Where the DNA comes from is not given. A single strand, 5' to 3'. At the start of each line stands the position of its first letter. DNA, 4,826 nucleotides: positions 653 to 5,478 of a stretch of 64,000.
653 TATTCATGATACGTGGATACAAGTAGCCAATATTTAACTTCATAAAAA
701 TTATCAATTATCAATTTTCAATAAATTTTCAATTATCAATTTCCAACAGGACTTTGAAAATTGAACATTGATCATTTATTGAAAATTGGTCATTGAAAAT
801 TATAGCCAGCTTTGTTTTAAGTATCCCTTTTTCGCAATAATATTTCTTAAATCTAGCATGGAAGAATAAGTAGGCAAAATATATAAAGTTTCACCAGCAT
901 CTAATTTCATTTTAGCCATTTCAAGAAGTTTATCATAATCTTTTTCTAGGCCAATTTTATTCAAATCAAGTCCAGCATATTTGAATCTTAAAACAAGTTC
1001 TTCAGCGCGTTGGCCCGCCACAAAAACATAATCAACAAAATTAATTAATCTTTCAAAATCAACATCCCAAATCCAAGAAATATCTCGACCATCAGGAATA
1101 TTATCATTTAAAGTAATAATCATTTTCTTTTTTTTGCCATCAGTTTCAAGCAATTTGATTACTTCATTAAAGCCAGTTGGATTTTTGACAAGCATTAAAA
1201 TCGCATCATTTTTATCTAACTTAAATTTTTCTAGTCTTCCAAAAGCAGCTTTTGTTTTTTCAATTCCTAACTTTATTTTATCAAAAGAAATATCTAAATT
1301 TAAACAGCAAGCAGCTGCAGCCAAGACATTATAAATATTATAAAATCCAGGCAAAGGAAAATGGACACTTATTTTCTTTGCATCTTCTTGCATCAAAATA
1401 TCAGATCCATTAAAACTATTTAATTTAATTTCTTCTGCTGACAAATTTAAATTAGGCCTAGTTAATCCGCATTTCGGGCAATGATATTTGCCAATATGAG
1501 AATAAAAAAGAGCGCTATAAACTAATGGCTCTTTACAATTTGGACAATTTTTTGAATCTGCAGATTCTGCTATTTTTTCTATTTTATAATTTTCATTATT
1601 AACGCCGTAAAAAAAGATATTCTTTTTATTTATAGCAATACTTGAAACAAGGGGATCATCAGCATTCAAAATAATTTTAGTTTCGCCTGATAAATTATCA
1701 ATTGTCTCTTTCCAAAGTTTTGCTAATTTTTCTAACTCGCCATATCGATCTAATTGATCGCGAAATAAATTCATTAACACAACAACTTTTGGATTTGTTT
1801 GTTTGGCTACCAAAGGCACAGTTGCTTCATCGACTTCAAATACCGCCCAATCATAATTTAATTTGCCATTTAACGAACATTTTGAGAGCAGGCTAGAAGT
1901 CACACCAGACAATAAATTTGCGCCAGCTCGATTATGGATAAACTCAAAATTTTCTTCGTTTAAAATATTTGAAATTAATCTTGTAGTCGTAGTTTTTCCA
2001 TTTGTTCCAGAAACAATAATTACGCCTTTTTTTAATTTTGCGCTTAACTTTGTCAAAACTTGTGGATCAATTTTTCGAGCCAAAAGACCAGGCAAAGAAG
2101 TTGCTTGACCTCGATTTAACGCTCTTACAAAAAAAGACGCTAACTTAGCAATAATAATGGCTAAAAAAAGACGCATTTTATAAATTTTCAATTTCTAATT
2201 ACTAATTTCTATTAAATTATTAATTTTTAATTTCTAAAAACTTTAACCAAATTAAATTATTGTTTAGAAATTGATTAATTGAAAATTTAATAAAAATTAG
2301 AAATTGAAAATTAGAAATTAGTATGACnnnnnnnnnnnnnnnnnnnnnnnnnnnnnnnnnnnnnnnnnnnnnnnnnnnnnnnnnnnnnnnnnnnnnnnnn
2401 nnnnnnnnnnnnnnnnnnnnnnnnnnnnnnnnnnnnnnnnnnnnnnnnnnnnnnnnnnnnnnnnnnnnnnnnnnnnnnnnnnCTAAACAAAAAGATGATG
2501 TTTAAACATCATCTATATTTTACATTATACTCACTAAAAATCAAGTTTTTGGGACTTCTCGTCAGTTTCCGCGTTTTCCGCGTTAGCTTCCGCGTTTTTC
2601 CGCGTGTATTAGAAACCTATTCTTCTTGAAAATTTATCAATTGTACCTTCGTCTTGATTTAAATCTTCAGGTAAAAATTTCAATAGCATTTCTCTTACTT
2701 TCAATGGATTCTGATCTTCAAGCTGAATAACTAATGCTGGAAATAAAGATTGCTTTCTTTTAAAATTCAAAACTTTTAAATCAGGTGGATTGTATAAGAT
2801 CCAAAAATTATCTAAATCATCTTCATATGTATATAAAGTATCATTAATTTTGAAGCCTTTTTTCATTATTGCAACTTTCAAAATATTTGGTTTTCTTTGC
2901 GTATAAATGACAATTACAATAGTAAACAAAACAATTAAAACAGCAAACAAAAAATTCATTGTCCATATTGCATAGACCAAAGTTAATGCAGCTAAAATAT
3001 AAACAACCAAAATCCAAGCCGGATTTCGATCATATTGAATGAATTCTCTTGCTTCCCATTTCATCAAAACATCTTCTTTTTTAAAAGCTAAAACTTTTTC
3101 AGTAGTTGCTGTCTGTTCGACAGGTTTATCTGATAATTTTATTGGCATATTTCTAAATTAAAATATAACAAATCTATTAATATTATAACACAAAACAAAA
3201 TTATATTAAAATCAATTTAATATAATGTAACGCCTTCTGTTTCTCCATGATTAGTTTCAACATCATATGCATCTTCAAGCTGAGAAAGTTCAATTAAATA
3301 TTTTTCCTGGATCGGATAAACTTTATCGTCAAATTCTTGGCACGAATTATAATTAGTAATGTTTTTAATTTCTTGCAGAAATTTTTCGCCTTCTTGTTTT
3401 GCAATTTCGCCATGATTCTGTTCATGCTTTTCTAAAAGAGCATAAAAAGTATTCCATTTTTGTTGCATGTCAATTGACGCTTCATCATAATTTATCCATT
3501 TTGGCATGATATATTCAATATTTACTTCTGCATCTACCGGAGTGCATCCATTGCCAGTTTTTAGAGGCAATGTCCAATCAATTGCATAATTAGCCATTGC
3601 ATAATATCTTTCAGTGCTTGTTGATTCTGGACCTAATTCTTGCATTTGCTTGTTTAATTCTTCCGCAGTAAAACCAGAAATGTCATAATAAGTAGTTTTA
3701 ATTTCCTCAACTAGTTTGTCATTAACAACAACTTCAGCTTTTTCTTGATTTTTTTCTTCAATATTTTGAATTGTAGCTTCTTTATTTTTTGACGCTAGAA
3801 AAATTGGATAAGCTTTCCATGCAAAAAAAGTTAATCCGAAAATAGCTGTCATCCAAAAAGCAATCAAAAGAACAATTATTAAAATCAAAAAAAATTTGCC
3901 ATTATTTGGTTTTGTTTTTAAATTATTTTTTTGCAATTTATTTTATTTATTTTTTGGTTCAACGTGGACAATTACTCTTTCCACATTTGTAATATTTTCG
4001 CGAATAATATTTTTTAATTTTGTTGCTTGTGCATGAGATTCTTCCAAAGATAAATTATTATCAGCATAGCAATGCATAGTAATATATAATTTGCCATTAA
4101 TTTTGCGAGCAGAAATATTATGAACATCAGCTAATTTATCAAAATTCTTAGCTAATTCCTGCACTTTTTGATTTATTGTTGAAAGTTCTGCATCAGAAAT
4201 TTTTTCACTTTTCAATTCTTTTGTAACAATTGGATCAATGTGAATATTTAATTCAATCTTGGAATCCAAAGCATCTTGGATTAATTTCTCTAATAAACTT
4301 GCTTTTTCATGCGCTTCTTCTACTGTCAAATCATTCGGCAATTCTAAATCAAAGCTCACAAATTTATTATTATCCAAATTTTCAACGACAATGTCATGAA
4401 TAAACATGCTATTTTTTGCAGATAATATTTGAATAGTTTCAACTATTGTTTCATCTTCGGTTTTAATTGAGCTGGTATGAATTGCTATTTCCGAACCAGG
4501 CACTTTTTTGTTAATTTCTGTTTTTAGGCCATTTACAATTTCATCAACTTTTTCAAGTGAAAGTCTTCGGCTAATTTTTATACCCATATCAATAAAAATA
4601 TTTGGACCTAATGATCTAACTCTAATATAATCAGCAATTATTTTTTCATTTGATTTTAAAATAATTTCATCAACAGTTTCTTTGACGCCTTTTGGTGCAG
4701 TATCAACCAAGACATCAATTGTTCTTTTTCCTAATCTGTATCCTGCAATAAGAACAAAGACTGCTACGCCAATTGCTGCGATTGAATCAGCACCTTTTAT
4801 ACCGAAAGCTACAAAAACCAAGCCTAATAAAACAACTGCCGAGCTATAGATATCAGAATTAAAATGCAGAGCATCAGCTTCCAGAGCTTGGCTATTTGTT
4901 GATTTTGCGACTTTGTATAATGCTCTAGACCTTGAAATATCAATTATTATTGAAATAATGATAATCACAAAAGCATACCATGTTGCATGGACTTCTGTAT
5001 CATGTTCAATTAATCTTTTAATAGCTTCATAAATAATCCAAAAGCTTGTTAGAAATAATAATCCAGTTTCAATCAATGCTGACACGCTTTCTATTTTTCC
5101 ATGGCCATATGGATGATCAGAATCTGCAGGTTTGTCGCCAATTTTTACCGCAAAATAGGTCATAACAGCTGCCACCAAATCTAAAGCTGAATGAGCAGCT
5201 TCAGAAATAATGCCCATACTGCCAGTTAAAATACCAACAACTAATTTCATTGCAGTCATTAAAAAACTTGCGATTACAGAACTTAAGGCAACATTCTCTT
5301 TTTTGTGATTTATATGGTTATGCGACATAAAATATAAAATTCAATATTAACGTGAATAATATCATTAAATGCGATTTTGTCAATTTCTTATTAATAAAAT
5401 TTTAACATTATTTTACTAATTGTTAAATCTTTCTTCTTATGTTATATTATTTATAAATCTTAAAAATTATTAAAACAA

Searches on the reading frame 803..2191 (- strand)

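Call 67: search_protein_families(library=pfam, proteins=[window:803-2191:-], max_evalue=0.00001)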
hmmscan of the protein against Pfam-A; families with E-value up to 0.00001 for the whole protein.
window:803-2191:- (463 aa): 2 families
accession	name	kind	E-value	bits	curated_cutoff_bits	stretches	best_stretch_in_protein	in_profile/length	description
PF08353.15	MurT_C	-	7.6e-36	122.9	25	1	334-445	1-110/110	MurT ligase C-terminal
PF08245.18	Mur_ligase_M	-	4e-24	86.1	24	1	60-295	1-199/200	Mur ligase middle domain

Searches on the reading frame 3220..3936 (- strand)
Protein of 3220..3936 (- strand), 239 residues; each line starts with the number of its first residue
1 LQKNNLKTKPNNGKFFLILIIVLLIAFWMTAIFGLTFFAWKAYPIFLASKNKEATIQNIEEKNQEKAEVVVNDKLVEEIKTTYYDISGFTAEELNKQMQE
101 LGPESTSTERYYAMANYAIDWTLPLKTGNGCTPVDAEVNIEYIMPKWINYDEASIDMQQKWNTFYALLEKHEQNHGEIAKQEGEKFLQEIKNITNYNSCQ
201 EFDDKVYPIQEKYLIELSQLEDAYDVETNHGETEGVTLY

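Call 68: search_protein_families(library=pfam, proteins=[window:3220-3936:-], max_evalue=0.00001)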
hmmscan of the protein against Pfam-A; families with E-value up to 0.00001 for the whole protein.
window:3220-3936:- (239 aa): 1 family
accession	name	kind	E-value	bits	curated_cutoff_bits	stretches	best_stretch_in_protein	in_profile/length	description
PF06037.17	DUF922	-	1.9e-36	125.9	27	1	81-231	1-153/153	Bacterial protein of unknown function (DUF922)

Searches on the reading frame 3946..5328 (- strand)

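Call 67: search_protein_families(library=pfam, proteins=[window:3946-5328:-], max_evalue=0.00001)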
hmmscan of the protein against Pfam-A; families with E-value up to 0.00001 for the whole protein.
window:3946-5328:- (461 aa): 2 families
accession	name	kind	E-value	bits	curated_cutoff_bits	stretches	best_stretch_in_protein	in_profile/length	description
PF01545.26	Cation_efflux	-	1.2e-49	169.3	26.6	1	16-208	3-198/198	Cation efflux family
PF16916.11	ZT_dimer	-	1.6e-33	115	26.7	3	387-458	7-77/78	Dimerisation domain of Zinc Transporter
